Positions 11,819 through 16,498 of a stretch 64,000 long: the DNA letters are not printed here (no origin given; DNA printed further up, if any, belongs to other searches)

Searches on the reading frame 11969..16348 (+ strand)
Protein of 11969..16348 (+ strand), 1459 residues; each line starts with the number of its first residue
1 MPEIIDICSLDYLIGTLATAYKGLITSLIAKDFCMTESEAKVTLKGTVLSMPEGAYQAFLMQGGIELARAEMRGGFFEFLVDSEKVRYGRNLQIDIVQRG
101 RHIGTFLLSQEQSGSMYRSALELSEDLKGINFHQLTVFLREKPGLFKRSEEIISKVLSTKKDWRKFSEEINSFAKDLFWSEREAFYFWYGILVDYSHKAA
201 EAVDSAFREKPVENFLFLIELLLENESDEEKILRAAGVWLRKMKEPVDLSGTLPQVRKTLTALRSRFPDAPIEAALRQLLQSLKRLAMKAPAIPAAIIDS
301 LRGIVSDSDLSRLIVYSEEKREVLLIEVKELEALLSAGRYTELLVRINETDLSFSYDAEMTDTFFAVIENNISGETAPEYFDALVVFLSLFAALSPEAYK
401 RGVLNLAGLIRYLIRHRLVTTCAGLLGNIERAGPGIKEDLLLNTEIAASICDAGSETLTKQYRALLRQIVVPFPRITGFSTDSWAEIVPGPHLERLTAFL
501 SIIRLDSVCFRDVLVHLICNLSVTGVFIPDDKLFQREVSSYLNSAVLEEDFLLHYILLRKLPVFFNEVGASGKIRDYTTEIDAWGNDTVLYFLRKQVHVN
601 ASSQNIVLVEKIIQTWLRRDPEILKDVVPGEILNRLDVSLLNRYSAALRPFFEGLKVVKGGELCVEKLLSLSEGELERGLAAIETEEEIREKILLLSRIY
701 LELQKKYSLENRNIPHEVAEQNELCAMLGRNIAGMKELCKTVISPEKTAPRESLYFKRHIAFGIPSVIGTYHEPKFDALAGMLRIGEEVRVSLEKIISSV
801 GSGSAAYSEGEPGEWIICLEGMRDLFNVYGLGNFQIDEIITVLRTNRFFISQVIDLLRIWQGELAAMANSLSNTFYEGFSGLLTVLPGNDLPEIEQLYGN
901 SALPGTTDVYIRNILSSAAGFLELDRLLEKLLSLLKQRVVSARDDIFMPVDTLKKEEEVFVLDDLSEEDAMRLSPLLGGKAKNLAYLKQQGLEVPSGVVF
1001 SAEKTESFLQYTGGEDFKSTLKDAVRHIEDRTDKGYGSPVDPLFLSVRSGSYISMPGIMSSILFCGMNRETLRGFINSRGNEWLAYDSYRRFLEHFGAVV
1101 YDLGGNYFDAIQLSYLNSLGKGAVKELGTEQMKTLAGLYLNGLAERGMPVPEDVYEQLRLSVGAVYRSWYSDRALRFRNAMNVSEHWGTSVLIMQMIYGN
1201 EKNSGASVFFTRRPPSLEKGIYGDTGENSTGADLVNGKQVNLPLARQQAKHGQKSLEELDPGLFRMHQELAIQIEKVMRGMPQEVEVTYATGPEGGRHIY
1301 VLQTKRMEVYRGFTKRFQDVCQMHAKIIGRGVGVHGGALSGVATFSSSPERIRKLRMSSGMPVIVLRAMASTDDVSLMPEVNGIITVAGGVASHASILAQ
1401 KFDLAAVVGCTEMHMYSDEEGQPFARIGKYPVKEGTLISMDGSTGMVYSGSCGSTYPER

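Call 47: search_protein_families(library=pfam, proteins=[window:11969-16348:+], max_evalue=0.001)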
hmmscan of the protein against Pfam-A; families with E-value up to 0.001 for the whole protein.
window:11969-16348:+ (1459 aa): 2 families
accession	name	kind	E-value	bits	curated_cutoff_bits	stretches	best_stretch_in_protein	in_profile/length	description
PF01326.24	PPDK_N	-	1.4e-20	74.2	27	1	1016-1220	76-196/328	Pyruvate phosphate dikinase, AMP/ATP-binding domain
PF00391.29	PEP-utilizers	-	8.6e-14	51.3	23.1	1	1362-1445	4-72/72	PEP-utilising enzyme, mobile domain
